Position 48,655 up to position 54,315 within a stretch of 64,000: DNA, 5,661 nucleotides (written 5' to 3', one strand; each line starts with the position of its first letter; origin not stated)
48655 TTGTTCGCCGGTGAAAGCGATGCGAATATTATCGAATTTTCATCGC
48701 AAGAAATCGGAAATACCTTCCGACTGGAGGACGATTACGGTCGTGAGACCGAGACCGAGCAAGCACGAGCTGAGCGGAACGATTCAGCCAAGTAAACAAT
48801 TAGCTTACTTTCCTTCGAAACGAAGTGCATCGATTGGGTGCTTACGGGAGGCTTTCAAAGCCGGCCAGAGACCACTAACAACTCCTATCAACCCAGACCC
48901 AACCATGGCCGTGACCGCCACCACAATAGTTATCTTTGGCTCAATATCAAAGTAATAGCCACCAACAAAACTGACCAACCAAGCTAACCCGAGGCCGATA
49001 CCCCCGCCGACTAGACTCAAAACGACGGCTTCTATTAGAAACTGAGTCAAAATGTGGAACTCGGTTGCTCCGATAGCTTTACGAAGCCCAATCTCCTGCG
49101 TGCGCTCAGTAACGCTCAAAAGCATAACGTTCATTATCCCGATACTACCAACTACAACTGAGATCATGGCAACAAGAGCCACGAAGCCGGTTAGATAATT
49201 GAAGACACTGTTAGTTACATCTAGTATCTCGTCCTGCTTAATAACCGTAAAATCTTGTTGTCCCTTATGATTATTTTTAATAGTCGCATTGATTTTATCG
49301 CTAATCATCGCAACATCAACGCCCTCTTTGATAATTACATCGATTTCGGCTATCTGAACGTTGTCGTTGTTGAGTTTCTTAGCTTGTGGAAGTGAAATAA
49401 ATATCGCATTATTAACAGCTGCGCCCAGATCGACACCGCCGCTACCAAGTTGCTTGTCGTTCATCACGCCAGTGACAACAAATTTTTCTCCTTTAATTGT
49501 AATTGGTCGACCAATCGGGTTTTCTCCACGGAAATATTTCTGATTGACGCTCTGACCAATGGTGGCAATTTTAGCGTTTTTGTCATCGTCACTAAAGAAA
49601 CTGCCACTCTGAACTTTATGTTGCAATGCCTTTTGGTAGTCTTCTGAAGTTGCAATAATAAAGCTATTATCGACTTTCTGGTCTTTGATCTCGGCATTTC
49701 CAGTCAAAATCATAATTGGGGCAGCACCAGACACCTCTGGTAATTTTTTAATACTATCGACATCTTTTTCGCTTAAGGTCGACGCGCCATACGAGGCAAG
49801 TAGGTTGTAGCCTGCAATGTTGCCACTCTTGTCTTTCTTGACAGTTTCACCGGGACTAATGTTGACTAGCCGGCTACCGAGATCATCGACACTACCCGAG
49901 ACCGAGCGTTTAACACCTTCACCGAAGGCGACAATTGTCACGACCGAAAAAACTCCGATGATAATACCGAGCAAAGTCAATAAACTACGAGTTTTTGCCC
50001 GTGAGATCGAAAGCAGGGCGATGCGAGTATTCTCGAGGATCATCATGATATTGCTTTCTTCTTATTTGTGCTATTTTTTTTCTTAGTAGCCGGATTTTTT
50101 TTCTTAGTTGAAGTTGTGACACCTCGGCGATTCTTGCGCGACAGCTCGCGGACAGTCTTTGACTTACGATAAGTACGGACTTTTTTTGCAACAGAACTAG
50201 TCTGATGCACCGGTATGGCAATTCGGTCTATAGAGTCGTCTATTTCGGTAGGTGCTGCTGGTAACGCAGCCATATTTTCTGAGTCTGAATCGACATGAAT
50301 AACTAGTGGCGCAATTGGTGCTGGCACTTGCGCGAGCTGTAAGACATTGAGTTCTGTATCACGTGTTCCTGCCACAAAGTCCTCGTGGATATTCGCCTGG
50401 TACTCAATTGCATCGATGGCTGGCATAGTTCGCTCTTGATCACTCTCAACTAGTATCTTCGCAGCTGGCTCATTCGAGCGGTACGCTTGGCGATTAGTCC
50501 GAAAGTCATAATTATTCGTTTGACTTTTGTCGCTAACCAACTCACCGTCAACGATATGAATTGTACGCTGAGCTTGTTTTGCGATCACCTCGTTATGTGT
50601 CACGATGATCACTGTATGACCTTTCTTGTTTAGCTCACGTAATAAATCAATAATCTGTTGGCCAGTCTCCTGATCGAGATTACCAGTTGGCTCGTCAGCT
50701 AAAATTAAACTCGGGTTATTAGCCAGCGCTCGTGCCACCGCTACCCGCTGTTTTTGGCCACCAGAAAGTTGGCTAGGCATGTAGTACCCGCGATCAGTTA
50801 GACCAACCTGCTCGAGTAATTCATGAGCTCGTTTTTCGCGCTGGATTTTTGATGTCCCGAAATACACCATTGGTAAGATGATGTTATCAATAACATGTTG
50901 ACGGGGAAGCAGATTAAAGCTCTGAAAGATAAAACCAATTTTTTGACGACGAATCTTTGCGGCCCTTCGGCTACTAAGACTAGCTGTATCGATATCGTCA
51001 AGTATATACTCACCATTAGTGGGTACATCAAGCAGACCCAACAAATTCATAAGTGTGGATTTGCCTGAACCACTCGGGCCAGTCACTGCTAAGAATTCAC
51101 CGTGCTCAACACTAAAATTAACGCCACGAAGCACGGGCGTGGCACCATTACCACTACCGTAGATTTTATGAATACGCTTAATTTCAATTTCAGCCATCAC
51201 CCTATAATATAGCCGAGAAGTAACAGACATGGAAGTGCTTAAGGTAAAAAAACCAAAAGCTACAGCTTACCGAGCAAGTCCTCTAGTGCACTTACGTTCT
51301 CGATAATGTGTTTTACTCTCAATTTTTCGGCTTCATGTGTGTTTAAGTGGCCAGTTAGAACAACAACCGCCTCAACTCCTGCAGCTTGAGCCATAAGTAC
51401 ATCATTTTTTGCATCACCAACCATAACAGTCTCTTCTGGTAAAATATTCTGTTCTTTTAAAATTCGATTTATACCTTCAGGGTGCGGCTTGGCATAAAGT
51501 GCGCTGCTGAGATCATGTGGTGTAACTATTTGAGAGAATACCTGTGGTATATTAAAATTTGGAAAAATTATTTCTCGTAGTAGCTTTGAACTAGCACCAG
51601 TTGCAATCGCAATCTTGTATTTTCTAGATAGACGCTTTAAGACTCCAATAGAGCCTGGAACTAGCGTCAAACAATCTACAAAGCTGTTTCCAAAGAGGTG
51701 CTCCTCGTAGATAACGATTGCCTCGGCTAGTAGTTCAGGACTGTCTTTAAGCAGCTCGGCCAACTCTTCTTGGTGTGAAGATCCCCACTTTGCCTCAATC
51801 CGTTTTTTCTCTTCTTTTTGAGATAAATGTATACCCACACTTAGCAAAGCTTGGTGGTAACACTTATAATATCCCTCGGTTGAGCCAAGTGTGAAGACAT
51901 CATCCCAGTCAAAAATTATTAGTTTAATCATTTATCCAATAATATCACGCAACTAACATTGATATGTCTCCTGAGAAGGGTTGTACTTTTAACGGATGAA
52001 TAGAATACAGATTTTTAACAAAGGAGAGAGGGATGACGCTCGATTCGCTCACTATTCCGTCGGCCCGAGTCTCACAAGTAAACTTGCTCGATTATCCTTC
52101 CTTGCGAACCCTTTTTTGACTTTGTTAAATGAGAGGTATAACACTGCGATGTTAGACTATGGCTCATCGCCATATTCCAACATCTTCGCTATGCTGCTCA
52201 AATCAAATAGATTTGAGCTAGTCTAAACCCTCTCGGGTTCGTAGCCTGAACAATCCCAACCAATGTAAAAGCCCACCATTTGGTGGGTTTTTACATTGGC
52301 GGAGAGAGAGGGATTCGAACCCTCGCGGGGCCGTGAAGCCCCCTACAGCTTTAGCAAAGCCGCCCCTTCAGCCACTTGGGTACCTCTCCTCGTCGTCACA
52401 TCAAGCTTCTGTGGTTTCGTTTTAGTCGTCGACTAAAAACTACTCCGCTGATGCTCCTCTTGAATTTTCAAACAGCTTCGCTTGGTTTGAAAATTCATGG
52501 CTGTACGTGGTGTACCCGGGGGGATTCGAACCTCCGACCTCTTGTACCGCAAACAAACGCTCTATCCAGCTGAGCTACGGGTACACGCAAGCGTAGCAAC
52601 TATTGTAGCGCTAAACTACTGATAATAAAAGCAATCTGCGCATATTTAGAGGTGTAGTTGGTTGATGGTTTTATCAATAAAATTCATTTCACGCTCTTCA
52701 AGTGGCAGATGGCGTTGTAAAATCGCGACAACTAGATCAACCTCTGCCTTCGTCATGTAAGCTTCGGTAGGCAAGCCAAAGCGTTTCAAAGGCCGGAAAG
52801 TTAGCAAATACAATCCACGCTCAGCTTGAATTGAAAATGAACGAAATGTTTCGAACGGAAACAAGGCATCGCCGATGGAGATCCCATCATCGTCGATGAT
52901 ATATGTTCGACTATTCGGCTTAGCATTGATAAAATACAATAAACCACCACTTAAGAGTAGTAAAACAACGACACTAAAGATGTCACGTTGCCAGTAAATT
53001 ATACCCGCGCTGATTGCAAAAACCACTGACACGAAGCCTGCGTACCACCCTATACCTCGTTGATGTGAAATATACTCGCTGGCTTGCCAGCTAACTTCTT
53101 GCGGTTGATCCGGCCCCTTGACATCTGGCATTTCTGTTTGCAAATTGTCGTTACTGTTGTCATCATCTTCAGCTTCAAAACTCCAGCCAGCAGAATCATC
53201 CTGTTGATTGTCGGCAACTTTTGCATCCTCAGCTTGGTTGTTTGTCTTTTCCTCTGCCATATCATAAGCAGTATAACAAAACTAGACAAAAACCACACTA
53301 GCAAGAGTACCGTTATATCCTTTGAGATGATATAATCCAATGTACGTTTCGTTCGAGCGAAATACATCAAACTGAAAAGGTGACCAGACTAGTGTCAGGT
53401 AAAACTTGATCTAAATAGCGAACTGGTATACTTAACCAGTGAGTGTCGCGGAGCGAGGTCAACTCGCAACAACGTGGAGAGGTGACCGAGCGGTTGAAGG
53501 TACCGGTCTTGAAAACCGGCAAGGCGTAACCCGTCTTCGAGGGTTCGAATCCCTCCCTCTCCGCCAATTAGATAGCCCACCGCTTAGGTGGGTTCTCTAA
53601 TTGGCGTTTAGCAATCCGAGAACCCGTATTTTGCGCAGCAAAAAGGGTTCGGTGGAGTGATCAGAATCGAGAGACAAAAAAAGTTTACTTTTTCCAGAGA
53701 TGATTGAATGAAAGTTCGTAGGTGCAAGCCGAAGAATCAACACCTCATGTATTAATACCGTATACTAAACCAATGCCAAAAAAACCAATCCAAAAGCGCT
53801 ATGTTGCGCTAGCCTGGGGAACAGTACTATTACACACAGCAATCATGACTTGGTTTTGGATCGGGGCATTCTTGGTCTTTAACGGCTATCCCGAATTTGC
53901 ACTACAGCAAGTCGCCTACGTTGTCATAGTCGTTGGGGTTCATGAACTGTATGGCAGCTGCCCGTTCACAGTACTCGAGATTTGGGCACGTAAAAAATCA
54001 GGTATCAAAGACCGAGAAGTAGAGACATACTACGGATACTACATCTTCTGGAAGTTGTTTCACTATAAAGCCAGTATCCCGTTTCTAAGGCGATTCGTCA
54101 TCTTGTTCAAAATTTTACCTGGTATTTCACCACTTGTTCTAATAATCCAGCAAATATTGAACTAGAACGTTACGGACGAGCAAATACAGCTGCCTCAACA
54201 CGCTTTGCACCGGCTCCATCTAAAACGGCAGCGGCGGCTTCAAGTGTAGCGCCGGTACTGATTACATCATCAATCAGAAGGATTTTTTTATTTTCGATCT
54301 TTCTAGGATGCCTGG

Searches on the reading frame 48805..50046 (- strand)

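Call 34: search_protein_families(library=pfam, proteins=[window:48805-50046:-])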
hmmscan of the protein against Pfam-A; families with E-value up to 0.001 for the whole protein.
window:48805-50046:- (413 aa): 2 families
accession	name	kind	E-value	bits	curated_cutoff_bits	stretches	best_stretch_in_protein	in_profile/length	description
PF12704.14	MacB_PCD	-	4.9e-38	131.9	27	1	21-254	1-206/207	MacB-like periplasmic core domain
PF02687.27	FtsX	-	1.7e-17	64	25.5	1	291-404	2-120/120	FtsX-like permease C-terminal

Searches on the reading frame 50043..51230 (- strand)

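Call 34: search_protein_families(library=pfam, proteins=[window:50043-51230:-])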
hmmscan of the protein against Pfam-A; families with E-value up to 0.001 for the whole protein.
window:50043-51230:- (395 aa): 6 families
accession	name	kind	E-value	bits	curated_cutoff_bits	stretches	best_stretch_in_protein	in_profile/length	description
PF00005.33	ABC_tran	-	3.6e-33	115.5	25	1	34-182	1-136/137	ABC transporter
PF02463.25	SMC_N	-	3.6e-10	40.1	40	1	130-227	118-212/220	RecF/RecN/SMC N terminal domain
PF13304.12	AAA_21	-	9.9e-08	32.8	27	0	47-67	2-22/304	AAA domain, putative AbiEii toxin, Type IV TA system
PF20720.3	nSTAND3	-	0.00028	21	27.2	0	41-64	14-37/155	Novel STAND NTPase 3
PF13401.12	AAA_22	-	0.00036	21.3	27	0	43-180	4-92/130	AAA domain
PF13555.12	AAA_29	-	0.0004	20.5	27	1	39-61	17-39/61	P-loop containing region of AAA domain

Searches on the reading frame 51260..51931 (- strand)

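Call 34: search_protein_families(library=pfam, proteins=[window:51260-51931:-])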
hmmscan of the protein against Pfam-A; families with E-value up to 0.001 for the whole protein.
window:51260-51931:- (223 aa): 4 families
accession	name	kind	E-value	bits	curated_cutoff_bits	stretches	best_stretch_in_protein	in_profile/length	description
PF00702.32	Hydrolase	-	3.6e-25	89.9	26.4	1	2-185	1-191/191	haloacid dehalogenase-like hydrolase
PF13419.12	HAD_2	-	8.9e-24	85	23.8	1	5-191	1-178/178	Haloacid dehalogenase-like hydrolase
PF13242.12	Hydrolase_like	-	7.7e-14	51.8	22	1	147-215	3-74/75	HAD-hyrolase-like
PF08282.18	Hydrolase_3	-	7.2e-05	23.1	20.9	1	153-187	191-225/255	haloacid dehalogenase-like hydrolase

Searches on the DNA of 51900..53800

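Call 77: search_rna_families(source=window, start=51900, end=53800, threshold=evalue, max_evalue=10)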
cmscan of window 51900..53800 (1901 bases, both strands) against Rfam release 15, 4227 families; matches with E-value up to 10: 20.
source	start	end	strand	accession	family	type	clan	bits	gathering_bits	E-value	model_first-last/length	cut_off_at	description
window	52511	52584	-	RF00005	tRNA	Gene; tRNA;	CL00001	60.8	29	3.2e-12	1-71/71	no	tRNA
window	53476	53563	+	RF00005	tRNA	Gene; tRNA;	CL00001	59.6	29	6.9e-12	1-71/71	no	tRNA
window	52300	52389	-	RF00005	tRNA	Gene; tRNA;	CL00001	50.7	29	1.9e-09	1-71/71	no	tRNA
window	52300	52354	+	RF04351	Plastid-psbl-rps4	Cis-reg;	-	38.1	68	5.4e-06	1-53/53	no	Plastid-psbl-rps4 3UTR RNA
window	53462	53660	+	RF02223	sX4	Gene; sRNA;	-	35.8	70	2.3e-05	1-167/167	no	Proteobacterial sRNA sX4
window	53526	53563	-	RF04351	Plastid-psbl-rps4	Cis-reg;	-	35.3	68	3.1e-05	1-53/53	no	Plastid-psbl-rps4 3UTR RNA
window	52510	52584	+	RF04354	Plastid-ycf2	Cis-reg;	-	26.8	65.7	0.0081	1-75/75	no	Plastid-ycf2 5UTR RNA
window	52042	52110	-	RF00267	snoR64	Gene; snRNA; snoRNA; CD-box;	-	21.9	45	0.63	1-94/94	no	Small nucleolar RNA R64/Z200 family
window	52262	52375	-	RF02435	SpF41_sRNA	Gene; sRNA;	-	21.2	52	2.6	1-105/105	no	Streptococcus sRNA SpF41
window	52265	52292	+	RF01772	rnk_pseudo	Cis-reg; leader;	-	20.5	55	1.7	71-100/108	no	Pseudomonas rnk leader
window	52525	52627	-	RF02553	YrlA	Gene; sRNA;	-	19.8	69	0.49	1-114/114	no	Y RNA-like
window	53559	53608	-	RF00917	mir-708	Gene; miRNA;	CL00086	19.6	71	1.5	1-88/88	no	mir-708 microRNA precursor family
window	52232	52297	+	RF02495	ohsC_RNA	Gene; antitoxin;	-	19.1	50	9.2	1-77/77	no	Oppression of Hydrophobic ORF by sRNA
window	52222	52400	-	RF02223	sX4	Gene; sRNA;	-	17.7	70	0.66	1-167/167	no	Proteobacterial sRNA sX4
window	53575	53596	+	RF04350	Plastid-ndhJ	Cis-reg;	-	17.2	43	5.4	19-40/57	no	Plastid-ndhJ 3UTR RNA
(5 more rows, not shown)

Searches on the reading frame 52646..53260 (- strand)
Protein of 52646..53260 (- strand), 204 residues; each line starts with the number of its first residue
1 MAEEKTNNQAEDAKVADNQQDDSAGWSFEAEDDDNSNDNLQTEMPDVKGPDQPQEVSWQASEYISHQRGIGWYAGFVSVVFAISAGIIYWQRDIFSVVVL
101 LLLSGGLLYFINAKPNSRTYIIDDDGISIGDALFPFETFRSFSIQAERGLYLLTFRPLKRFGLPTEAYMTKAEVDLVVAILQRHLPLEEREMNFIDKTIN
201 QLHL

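Call 34: search_protein_families(library=pfam, proteins=[window:52646-53260:-])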
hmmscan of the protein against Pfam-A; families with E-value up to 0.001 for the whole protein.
window:52646-53260:- (204 aa): 0 families

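Call 35: find_homologous_proteins(query=window:52646-53260:-)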
Query window:52646-53260:- (204 aa): 3 proteins with E <= 0.001 among 252 candidates.
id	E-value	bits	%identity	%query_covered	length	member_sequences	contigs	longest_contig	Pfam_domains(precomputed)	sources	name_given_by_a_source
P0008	4.2e-132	456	100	100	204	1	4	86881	-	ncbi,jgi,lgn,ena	jgi:hypothetical protein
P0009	4.0e-94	332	76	100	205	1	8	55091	-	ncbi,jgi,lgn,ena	jgi:hypothetical protein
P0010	1.8e-93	329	73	100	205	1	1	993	-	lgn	-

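Call 36: find_encoding_contigs(protein=P0009, flank=4000, max_places=8)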
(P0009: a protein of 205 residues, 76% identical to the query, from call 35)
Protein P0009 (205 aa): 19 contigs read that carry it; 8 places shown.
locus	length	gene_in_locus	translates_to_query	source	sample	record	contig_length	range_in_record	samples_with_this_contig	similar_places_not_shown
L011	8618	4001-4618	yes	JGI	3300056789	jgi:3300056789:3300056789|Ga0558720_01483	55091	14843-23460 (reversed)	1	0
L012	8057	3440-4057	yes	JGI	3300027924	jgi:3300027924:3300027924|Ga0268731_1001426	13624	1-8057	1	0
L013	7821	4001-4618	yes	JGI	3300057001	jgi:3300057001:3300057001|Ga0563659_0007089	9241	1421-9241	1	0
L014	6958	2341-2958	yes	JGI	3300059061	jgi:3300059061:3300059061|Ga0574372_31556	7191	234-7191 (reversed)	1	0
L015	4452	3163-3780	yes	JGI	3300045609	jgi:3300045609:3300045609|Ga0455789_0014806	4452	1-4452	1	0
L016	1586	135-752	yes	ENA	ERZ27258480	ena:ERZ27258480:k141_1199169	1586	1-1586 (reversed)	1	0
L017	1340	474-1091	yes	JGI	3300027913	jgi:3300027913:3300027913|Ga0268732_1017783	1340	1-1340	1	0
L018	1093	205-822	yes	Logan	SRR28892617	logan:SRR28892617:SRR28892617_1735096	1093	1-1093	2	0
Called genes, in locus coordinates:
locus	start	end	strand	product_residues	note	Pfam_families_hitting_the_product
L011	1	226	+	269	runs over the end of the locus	PF18895:T4SS_pilin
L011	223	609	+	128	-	PF18895:T4SS_pilin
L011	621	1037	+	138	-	PF18895:T4SS_pilin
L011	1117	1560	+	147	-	PF18895:T4SS_pilin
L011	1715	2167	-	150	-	PF00011:HSP20, PF17886:ArsA_HSP20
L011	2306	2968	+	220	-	PF00156:Pribosyltran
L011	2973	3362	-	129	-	PF10861:DUF2784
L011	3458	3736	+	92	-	-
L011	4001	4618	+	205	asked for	-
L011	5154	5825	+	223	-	PF00702:Hydrolase, PF12710:HAD (weak), PF13419:HAD_2, PF13242:Hydrolase_like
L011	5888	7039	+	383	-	PF00005:ABC_tran, PF13304:AAA_21 (faint), PF02463:SMC_N (weak)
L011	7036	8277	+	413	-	PF12704:MacB_PCD, PF02687:FtsX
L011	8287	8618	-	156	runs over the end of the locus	-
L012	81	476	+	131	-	PF18895:T4SS_pilin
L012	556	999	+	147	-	PF18895:T4SS_pilin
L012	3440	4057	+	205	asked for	-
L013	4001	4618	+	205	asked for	-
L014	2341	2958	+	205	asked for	-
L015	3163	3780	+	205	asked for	-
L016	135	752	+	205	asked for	-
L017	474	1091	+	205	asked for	-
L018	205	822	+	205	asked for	-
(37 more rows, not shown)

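Call 37: find_encoding_contigs(protein=P0008, flank=4000, max_places=6)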
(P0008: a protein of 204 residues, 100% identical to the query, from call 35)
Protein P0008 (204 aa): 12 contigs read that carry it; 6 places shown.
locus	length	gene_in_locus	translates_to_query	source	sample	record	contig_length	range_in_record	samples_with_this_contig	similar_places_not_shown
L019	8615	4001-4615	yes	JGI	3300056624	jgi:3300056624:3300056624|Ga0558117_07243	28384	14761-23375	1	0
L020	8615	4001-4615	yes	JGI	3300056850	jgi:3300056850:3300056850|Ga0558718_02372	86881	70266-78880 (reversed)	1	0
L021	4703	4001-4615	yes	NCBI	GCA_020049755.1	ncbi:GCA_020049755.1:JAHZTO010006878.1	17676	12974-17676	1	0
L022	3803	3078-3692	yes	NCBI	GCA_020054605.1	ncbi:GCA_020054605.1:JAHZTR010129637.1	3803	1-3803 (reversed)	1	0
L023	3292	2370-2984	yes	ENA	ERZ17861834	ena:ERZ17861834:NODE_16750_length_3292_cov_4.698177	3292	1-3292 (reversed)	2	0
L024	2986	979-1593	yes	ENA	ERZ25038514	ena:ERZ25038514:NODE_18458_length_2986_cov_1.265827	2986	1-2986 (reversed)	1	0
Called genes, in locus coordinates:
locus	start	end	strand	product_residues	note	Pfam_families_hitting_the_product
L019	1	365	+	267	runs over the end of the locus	PF18895:T4SS_pilin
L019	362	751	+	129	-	PF18895:T4SS_pilin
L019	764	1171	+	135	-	PF18895:T4SS_pilin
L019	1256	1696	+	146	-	PF18895:T4SS_pilin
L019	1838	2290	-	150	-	PF00011:HSP20, PF17886:ArsA_HSP20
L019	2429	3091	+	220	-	PF00156:Pribosyltran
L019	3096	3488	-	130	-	PF10861:DUF2784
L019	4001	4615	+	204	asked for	-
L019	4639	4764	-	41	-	-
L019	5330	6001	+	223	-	PF00702:Hydrolase, PF13419:HAD_2, PF13242:Hydrolase_like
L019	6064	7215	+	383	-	PF00005:ABC_tran, PF13304:AAA_21 (faint), PF02463:SMC_N (weak)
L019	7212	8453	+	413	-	PF12704:MacB_PCD, PF02687:FtsX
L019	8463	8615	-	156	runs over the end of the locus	-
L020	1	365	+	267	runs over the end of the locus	PF18895:T4SS_pilin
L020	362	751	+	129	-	PF18895:T4SS_pilin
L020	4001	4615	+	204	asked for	-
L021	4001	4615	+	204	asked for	-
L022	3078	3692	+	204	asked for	-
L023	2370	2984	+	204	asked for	-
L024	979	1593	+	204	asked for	-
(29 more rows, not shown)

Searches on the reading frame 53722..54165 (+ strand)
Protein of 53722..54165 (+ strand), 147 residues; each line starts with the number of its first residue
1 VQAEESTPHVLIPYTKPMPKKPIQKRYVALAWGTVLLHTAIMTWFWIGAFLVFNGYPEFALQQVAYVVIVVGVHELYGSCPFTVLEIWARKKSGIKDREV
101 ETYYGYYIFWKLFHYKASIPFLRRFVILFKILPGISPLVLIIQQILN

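Call 34: search_protein_families(library=pfam, proteins=[window:53722-54165:+])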
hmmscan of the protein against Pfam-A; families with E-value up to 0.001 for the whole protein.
window:53722-54165:+ (147 aa): 1 family
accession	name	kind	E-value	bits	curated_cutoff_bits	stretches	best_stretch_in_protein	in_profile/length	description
PF10861.13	DUF2784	-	2.3e-07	31.3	29.7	1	30-114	3-85/109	Protein of Unknown function (DUF2784)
